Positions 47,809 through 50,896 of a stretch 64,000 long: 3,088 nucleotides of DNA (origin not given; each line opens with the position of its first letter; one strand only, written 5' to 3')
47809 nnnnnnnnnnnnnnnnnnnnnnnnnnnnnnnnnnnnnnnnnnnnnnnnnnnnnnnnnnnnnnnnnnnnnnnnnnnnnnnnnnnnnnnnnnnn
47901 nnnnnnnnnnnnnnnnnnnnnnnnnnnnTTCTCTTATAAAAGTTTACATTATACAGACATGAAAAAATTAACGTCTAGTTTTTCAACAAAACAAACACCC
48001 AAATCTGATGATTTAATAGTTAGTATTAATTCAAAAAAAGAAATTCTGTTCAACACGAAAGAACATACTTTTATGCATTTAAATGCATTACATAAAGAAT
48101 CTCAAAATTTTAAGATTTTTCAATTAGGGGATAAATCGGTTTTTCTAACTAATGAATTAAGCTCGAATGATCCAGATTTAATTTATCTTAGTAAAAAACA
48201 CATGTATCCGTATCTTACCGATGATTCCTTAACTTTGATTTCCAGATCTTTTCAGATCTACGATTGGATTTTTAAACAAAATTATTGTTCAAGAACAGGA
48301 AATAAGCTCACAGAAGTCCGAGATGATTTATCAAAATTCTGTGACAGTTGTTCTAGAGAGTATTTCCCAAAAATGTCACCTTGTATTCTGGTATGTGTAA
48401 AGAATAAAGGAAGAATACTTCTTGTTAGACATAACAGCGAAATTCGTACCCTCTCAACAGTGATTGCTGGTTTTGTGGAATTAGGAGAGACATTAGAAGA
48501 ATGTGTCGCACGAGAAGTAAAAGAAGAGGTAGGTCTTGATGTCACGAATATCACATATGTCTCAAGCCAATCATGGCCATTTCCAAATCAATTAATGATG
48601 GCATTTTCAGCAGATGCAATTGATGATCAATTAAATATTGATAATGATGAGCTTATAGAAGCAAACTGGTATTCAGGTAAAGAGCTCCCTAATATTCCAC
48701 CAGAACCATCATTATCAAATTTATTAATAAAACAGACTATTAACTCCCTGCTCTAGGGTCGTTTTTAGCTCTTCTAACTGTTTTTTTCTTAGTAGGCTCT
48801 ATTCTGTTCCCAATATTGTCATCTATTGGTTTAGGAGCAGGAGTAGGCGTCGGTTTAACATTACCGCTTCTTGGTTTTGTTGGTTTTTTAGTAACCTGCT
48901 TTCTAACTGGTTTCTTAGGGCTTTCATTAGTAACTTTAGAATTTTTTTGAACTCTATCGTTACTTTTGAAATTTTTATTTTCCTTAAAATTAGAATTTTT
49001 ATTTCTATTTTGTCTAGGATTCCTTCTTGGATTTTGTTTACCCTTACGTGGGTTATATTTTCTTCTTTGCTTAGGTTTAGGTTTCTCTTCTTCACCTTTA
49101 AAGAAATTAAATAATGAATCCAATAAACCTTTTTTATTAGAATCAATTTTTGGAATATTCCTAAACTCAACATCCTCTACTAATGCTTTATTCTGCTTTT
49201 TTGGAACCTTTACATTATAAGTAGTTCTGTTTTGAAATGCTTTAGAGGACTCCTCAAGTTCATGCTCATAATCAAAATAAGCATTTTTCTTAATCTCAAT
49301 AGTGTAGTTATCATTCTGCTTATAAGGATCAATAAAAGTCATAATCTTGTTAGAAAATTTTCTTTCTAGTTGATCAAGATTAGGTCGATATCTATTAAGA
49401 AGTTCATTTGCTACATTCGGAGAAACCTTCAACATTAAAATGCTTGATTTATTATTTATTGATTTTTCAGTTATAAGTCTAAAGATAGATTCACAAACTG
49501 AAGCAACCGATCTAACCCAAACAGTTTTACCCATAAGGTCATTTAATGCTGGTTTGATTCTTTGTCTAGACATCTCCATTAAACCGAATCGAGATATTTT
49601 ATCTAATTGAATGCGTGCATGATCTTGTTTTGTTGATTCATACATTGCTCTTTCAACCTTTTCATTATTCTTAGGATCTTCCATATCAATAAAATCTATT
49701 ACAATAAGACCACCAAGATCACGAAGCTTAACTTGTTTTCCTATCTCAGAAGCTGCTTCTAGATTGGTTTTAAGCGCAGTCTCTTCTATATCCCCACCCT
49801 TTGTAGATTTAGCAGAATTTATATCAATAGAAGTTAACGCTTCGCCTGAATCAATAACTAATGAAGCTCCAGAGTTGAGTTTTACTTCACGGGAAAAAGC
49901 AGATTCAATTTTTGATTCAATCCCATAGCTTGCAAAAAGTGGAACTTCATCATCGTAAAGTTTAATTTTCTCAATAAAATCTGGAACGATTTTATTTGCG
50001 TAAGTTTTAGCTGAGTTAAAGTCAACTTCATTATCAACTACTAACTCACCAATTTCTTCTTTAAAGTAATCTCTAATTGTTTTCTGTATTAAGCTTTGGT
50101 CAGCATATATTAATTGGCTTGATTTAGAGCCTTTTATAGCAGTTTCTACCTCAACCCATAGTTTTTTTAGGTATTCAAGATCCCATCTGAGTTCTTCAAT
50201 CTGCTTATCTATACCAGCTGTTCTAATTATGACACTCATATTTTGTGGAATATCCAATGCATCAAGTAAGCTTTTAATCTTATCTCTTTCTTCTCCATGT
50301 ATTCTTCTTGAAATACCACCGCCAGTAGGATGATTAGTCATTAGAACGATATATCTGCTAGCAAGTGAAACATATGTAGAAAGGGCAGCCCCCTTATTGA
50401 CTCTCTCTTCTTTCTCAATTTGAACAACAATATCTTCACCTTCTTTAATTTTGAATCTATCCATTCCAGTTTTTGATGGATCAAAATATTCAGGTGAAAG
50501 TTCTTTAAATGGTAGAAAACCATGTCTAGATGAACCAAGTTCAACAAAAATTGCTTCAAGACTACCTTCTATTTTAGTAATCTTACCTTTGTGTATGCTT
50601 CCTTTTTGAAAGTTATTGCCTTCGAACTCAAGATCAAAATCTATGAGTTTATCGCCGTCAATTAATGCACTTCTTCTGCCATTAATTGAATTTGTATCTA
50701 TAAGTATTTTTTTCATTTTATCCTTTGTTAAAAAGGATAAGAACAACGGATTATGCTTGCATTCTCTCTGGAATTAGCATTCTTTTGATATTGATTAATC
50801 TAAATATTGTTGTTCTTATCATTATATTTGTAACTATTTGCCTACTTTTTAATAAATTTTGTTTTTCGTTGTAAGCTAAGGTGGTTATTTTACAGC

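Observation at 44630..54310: Cross-gene pattern: loss of Cys metal ligands in several housekeeping proteins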

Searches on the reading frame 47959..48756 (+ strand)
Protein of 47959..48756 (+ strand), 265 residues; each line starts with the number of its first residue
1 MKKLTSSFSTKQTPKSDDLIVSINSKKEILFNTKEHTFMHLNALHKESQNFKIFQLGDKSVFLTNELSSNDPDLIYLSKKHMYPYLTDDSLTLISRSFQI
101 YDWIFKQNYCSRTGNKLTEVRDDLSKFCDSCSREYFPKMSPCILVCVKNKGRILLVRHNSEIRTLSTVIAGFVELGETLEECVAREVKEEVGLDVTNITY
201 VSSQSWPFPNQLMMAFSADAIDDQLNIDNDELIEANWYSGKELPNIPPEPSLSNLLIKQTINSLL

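Call 4: search_protein_families(library=ncbifam, proteins=[window:47959-48756:+], max_evalue=0.00001)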
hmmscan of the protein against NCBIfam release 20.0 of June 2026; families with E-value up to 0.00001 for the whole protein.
window:47959-48756:+ (265 aa): 4 families
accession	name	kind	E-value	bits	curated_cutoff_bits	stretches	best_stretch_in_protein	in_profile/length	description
NF001299.0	PRK00241.1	equivalog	1.1e-63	215.2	158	1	20-262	17-257/263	NAD(+) diphosphatase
TIGR00586.1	mutt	equivalog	1e-06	28.8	97.9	1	170-213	38-81/129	8-oxo-dGTP diphosphatase MutT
TIGR02705.1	nudix_YtkD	equivalog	2.7e-06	27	154.4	1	143-202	27-83/156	RNA deprotection pyrophosphohydrolase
NF007834.0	PRK10546.1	equivalog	5.6e-06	26.2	156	1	146-214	10-80/135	pyrimidine (deoxy)nucleoside triphosphate diphosphatase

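Call 7: search_solved_structures(query=window:47959-48756:+, show_alignments=2, max_evalue=1e-10)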
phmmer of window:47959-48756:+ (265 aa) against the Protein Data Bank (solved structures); distinct sequences matched with E-value up to 1e-10: 6.
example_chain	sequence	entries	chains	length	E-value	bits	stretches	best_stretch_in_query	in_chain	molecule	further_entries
5iw4_A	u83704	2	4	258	1.4e-41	145.8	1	92-261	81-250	NADH pyrophosphatase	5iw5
1vk6_A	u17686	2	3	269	1.6e-41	145.7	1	92-261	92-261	NADH pyrophosphatase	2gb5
5isy_A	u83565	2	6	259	3.7e-41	144.4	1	92-261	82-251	NADH pyrophosphatase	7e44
8zb3_A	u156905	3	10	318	4.1e-24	88.6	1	85-243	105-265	NAD(+) diphosphatase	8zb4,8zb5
6o3p_A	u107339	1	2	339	7.7e-19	71.3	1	125-245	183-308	Peroxisomal NADH pyrophosphatase NUDT12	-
6scx_A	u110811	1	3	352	7.8e-19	71.3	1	93-244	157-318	Peroxisomal NADH pyrophosphatase NUDT12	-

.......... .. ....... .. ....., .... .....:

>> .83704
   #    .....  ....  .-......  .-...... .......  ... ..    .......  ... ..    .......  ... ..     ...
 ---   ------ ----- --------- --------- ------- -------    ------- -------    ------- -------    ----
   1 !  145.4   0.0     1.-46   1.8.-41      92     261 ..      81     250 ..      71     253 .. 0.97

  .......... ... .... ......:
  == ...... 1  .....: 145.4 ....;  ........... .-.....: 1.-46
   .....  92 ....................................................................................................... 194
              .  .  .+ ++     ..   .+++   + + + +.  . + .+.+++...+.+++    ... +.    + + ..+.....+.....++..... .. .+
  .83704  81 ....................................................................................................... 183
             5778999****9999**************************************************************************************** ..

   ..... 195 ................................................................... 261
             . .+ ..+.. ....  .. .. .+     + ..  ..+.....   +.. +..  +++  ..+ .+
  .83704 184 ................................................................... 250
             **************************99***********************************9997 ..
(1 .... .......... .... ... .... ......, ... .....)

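Call 60: search_protein_families(library=pfam, proteins=[window:47959-48756:+], max_evalue=0.01)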
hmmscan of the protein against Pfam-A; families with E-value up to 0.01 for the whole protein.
window:47959-48756:+ (265 aa): 1 family
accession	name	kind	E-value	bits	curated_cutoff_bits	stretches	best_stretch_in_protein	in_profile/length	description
PF00293.34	NUDIX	-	1.6e-17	64.2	21.1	1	145-245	8-119/134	NUDIX domain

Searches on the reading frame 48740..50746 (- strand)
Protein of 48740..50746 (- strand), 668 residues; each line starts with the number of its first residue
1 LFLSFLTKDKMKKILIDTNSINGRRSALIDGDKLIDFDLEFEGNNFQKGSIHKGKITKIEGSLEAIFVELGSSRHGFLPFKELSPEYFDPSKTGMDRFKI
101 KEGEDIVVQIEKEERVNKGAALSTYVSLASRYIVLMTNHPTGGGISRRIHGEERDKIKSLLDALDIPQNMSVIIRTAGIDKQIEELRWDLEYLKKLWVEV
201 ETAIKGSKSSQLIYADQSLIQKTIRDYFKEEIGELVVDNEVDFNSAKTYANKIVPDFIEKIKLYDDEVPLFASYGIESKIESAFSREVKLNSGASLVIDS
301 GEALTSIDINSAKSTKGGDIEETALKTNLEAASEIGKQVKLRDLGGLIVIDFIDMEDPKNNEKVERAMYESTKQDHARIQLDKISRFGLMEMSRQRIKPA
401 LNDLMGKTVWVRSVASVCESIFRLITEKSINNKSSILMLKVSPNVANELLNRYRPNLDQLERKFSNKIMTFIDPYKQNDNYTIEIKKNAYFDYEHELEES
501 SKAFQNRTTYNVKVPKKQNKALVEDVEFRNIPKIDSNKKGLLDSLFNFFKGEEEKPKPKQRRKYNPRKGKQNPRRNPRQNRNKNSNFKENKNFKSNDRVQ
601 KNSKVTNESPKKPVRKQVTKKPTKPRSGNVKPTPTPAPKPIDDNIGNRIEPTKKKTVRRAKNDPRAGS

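Call 4: search_protein_families(library=ncbifam, proteins=[window:48740-50746:-], max_evalue=0.00001)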
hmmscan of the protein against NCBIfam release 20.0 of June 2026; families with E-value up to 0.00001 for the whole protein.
window:48740-50746:- (668 aa): 5 families
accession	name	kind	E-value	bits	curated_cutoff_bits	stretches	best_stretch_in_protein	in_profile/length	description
NF008074.0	PRK10811.1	equivalog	2.1e-154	515.9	908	1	11-475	1-476/1068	ribonuclease E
TIGR00757.1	RNaseEG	subfamily_domain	2.2e-128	428.7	325.95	1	25-407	3-392/415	Rne/Rng family ribonuclease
NF008689.0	PRK11712.1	equivalog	3.7e-79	266.4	594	1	23-482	13-485/489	ribonuclease G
NF052588.1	RnaseEMycob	equivalog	4.2e-64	216.8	1400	1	49-400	364-728/945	ribonuclease E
NF052586.1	RnaseECyano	equivalog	2.6e-58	197.9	900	1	45-520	31-500/619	ribonuclease E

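Call 6: search_solved_structures(query=window:48740-50746:-, show_alignments=2, max_evalue=1e-20)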
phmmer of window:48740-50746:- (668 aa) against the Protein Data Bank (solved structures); distinct sequences matched with E-value up to 1e-20: 10.
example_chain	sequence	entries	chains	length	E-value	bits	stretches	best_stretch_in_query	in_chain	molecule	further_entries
2bx2_L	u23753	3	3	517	3.9e-132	445.2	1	10-465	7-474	RIBONUCLEASE E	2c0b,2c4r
2vrt_A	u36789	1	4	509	9.7e-132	443.9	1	11-465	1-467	RIBONUCLEASE E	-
2vmk_A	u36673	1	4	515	1e-131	443.8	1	11-465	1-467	RIBONUCLEASE E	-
8b0j_L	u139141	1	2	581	3.2e-130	438.9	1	11-465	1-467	Ribonuclease E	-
5f6c_A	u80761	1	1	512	9.1e-130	437.4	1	11-465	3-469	Ribonuclease E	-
5f6c_B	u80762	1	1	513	9.1e-130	437.4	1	11-465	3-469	Ribonuclease E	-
6g63_A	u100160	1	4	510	1.6e-129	436.6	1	11-465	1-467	Ribonuclease E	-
4oxp_A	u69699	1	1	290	2e-41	145.5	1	101-216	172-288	Ribonuclease E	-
6x2d_A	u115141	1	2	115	6.4e-41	143.9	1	285-396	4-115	Ribonuclease E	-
1slj_A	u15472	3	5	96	1.3e-23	86.7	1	47-130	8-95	Ribonuclease E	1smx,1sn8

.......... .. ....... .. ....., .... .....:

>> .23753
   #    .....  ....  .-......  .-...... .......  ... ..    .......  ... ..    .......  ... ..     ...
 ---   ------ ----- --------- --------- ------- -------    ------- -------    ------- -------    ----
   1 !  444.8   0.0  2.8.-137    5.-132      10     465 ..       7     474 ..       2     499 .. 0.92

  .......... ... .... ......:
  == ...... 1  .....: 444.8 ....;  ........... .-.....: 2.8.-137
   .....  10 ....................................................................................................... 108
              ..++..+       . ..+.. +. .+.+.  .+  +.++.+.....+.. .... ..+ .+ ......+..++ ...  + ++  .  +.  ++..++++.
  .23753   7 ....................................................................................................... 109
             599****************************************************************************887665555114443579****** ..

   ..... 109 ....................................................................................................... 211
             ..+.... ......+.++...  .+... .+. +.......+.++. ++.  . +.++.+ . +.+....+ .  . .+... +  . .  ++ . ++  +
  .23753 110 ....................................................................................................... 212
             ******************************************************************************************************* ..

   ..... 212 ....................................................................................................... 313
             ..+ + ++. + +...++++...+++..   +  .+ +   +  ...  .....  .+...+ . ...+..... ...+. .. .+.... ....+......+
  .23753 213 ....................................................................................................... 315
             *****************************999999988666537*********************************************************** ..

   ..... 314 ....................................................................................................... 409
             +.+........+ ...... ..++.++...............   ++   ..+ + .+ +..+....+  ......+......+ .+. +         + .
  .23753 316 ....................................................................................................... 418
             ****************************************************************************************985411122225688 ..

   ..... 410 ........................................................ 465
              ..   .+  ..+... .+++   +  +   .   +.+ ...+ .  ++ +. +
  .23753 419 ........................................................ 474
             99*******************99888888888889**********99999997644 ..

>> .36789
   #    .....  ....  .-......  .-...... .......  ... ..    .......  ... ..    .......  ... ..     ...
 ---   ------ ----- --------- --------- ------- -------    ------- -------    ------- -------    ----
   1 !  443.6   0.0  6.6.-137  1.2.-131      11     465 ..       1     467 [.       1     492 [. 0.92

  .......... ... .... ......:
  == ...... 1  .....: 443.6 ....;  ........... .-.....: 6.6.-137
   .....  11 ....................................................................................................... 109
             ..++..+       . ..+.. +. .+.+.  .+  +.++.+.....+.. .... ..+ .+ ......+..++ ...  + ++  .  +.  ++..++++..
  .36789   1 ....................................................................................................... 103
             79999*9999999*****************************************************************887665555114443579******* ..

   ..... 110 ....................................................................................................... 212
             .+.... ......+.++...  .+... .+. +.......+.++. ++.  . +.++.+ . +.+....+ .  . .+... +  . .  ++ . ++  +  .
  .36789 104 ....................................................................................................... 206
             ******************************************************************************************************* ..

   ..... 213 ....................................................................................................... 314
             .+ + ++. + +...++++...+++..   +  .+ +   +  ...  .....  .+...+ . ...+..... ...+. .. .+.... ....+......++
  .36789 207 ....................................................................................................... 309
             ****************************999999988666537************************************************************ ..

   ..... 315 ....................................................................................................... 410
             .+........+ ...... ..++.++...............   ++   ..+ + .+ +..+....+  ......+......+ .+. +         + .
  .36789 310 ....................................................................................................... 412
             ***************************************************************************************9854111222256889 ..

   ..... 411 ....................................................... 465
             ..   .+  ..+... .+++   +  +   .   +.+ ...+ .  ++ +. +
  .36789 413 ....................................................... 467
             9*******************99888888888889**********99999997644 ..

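Call 20: find_homologous_proteins(query=window:48740-50746:-, region=11-480, max_evalue=1e-30)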
Query window:48740-50746:-, residues 11-480 (470 aa): 8000 proteins with E <= 1e-30 among 8000 candidates; the best 120 are listed.
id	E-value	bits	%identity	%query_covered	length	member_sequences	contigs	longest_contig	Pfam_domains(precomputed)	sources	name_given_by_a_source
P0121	3.2e-295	997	98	100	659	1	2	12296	PF10150.15,PF00575.30,PF20833.3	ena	-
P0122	3.3e-295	997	98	100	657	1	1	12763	PF10150.15,PF00575.30,PF20833.3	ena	-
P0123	5.5e-295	996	98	100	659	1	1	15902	PF10150.15,PF00575.30,PF20833.3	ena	-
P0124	5.7e-295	996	98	100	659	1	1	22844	PF10150.15,PF00575.30,PF20833.3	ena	-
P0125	1.5e-294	995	98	100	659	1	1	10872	PF10150.15,PF00575.30,PF20833.3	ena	-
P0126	1.5e-294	995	98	100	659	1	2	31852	PF10150.15,PF00575.30,PF20833.3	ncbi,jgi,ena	-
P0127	1.5e-294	995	98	100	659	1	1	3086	PF10150.15,PF00575.30,PF20833.3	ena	-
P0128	1.5e-294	995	98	100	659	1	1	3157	PF10150.15,PF00575.30,PF20833.3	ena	-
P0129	1.5e-294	995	98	100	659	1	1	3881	PF10150.15,PF00575.30,PF20833.3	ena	-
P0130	1.5e-294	995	98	100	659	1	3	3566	PF10150.15,PF00575.30,PF20833.3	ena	-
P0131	1.5e-294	995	98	100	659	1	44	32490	PF10150.15,PF00575.30,PF20833.3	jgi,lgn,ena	jgi:ribonuclease E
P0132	1.5e-294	995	98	100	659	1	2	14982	PF10150.15,PF00575.30,PF20833.3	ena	-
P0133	1.5e-294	995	98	100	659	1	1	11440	PF10150.15,PF00575.30,PF20833.3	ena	-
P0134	1.5e-294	995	98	100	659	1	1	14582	PF10150.15,PF00575.30,PF20833.3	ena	-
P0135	1.5e-294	995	98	100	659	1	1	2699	PF10150.15,PF00575.30,PF20833.3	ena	-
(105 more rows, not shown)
